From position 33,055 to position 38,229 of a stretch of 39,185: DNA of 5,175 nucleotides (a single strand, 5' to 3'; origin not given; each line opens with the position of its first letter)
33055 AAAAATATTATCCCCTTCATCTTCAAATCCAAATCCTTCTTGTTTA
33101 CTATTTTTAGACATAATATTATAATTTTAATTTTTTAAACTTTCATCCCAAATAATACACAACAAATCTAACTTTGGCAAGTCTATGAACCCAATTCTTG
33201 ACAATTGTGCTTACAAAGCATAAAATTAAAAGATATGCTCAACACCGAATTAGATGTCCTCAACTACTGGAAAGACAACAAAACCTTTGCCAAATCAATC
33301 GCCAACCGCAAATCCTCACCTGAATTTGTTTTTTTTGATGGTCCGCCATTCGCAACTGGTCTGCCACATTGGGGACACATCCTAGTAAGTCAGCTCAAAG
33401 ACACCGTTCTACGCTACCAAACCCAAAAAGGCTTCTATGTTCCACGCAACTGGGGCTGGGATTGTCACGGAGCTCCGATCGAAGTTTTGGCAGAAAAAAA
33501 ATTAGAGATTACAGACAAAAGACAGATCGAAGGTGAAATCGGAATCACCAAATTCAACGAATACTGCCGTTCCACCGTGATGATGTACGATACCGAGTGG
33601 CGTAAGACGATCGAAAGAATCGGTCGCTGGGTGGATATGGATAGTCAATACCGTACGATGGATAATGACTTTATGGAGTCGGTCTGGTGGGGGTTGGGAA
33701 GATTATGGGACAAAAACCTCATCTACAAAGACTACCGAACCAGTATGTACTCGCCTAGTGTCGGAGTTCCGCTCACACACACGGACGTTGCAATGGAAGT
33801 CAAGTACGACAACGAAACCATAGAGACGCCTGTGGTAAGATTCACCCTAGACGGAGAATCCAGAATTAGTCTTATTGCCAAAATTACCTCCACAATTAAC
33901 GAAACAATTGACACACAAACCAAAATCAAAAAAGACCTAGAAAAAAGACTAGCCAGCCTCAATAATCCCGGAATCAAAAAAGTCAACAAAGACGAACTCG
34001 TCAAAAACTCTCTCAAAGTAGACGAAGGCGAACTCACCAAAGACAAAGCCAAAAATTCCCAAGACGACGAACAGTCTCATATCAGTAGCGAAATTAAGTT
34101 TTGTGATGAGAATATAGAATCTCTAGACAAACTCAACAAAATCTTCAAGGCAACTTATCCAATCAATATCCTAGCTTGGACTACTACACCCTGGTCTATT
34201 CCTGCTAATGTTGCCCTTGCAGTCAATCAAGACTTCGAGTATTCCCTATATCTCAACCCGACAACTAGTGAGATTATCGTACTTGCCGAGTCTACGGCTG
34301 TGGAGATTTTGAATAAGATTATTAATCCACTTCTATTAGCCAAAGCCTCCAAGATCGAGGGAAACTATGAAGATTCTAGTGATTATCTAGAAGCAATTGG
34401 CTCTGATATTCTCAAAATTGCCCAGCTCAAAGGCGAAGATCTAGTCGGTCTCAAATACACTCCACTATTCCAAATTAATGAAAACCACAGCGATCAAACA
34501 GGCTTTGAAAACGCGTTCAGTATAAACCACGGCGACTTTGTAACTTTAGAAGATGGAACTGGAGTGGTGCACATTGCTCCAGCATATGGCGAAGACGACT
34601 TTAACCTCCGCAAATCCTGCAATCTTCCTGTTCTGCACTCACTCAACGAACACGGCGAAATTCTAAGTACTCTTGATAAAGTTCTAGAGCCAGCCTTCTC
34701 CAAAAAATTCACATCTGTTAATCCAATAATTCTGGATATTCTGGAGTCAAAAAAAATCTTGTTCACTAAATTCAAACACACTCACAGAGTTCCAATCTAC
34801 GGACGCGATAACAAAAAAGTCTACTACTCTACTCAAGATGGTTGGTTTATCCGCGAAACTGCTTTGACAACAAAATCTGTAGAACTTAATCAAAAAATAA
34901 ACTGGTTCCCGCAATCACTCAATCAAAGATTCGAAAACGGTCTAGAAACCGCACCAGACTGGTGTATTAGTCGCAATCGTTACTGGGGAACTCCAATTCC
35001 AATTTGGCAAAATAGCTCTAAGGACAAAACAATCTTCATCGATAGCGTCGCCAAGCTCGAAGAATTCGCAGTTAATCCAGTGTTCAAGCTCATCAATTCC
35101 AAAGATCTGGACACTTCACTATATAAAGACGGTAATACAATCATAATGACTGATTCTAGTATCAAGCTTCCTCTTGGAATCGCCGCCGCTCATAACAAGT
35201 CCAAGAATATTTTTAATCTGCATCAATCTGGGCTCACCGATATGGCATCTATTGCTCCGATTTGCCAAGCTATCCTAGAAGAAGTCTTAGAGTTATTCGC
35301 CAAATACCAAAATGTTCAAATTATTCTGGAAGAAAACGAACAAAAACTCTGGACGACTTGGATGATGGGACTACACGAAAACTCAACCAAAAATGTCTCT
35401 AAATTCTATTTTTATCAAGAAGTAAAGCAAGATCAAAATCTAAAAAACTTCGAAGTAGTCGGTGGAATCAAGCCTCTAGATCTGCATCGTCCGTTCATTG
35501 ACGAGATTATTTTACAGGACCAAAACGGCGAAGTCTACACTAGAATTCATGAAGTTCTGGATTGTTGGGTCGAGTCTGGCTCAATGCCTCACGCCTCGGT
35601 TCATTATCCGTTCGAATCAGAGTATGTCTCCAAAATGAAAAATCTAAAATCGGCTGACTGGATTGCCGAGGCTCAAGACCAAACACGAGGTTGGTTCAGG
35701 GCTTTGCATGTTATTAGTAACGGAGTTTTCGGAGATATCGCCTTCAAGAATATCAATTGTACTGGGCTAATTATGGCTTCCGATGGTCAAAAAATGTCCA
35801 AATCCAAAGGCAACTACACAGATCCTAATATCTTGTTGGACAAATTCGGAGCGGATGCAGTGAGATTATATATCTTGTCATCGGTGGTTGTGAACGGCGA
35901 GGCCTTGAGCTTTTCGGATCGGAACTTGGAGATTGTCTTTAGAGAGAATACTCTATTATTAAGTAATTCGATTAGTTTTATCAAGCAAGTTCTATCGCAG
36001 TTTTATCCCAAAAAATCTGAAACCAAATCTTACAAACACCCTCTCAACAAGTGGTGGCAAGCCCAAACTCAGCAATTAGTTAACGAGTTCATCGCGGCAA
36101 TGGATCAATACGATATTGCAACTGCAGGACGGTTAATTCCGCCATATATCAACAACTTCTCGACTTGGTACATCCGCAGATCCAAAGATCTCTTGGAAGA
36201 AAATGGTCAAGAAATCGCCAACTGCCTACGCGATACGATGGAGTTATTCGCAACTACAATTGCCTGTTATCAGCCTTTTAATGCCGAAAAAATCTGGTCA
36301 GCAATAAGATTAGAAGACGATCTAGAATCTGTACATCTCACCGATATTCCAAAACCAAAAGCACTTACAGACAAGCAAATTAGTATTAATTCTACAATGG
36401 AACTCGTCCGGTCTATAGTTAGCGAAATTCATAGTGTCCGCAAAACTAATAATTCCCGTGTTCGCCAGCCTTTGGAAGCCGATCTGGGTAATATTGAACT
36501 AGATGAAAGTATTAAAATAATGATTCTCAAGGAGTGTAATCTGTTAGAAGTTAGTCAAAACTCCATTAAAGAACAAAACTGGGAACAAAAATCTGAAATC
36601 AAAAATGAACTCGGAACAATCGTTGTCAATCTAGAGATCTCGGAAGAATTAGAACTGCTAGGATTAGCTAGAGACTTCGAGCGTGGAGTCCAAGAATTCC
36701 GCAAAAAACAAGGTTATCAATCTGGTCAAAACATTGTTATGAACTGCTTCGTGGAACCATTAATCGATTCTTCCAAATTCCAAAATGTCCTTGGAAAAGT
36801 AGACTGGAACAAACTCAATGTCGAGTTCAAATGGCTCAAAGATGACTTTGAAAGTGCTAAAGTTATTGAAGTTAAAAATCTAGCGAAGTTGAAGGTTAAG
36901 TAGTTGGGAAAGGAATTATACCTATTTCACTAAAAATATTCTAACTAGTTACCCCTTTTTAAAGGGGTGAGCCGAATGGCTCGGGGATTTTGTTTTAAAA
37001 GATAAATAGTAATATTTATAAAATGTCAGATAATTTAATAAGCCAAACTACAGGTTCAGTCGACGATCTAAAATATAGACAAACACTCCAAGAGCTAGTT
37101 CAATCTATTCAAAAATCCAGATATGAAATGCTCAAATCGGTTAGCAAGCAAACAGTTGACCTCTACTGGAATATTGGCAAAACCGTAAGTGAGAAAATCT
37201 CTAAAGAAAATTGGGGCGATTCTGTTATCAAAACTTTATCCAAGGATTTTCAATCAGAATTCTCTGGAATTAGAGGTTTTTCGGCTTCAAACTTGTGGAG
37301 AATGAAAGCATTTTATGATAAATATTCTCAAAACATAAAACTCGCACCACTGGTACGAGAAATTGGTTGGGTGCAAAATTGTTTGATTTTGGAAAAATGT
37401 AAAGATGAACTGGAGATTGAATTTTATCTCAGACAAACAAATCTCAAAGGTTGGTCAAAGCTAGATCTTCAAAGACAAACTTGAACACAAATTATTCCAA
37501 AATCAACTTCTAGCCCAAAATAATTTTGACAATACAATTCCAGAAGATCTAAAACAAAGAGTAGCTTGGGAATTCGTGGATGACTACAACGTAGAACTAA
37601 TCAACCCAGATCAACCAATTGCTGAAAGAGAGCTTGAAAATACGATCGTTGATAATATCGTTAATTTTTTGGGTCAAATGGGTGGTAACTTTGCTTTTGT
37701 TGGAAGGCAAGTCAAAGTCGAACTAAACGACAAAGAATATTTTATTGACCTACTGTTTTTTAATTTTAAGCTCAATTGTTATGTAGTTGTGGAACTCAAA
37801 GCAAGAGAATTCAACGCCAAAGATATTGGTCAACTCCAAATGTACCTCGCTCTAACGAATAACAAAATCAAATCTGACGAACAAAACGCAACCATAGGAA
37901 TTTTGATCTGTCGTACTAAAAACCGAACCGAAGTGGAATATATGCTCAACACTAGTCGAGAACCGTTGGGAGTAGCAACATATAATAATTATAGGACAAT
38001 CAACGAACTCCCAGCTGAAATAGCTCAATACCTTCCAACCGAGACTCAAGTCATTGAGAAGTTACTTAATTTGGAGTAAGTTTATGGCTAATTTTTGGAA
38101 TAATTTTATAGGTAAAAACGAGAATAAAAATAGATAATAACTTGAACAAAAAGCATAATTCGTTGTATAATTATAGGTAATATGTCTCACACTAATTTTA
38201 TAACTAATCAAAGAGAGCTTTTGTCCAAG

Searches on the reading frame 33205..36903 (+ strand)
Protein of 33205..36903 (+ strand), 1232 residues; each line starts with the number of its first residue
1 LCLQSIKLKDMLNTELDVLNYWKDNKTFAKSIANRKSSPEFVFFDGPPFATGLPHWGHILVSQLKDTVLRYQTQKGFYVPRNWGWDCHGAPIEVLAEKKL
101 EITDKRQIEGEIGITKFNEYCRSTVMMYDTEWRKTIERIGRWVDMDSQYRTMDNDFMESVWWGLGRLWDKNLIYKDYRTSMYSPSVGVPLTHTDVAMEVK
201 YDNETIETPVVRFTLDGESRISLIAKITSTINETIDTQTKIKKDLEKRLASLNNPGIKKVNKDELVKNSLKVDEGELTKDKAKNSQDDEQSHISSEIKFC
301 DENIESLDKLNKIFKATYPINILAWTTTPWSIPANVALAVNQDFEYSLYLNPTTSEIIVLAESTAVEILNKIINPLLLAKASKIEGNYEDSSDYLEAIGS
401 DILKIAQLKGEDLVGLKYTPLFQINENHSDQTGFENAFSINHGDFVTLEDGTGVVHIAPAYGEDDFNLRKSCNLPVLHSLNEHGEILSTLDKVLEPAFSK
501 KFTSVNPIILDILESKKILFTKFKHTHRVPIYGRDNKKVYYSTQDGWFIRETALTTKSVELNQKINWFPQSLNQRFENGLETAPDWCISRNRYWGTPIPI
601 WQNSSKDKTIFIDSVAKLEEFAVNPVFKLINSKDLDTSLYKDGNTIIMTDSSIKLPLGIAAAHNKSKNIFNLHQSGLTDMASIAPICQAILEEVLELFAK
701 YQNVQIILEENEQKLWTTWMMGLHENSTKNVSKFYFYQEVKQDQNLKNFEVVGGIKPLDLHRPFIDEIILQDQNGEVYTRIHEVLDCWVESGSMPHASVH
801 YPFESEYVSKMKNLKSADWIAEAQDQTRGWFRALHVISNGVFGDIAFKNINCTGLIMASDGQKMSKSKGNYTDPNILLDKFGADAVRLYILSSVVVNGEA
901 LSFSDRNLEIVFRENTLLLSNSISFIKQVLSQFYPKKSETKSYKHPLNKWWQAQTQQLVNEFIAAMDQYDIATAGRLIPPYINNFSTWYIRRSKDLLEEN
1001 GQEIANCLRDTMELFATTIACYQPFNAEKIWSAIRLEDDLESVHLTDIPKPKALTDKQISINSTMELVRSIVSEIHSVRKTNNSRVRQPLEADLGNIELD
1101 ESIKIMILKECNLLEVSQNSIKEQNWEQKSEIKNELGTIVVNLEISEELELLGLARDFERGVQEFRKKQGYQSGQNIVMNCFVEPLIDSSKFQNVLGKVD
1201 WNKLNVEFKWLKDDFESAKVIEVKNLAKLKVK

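Call 39: search_protein_families(library=pfam, proteins=[window:33205-36903:+], max_evalue=0.001)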
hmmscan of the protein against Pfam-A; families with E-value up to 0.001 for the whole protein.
window:33205-36903:+ (1232 aa): 4 families
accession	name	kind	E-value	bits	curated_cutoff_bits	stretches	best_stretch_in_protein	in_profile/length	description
PF00133.28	tRNA-synt_1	-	1.5e-111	373.5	22.7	2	18-620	2-265/414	tRNA synthetases class I (I, L, M and V)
PF08264.19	Anticodon_1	-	4.7e-18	65.9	25.1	1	948-1092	1-146/148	Anticodon-binding domain of tRNA ligase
PF09334.17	tRNA-synt_1g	-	5.5e-14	52.2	20.1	1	857-927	321-388/391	tRNA synthetases class I (M)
PF19302.4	DUF5915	-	1.1e-05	25.5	27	1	1087-1186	50-149/195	Domain of unknown function (DUF5915)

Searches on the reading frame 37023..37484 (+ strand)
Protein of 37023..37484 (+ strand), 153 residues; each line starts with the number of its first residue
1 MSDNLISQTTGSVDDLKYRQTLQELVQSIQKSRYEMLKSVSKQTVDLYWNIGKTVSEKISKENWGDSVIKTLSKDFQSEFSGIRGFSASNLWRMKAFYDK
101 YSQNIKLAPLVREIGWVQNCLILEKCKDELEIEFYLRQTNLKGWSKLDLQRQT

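Call 39: search_protein_families(library=pfam, proteins=[window:37023-37484:+], max_evalue=0.001)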
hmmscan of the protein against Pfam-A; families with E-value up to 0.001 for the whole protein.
window:37023-37484:+ (153 aa): 1 family
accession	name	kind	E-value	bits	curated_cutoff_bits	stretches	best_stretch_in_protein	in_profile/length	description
PF17761.7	DUF1016_N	-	6.8e-38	130.3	32.8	1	25-152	2-129/137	DUF1016 N-terminal domain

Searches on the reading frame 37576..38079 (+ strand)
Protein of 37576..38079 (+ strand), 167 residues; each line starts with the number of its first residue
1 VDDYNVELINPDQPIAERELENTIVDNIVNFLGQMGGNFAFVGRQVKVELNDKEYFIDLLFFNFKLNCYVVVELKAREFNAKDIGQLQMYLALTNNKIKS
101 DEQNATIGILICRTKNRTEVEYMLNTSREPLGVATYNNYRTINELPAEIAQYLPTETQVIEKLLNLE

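Call 39: search_protein_families(library=pfam, proteins=[window:37576-38079:+], max_evalue=0.001)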
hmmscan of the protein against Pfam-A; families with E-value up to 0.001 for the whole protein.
window:37576-38079:+ (167 aa): 1 family
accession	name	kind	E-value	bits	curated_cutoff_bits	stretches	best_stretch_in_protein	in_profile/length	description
PF06250.17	YhcG_C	-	8.7e-51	172.3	32.5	1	2-153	6-156/157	YhcG PDDEXK nuclease domain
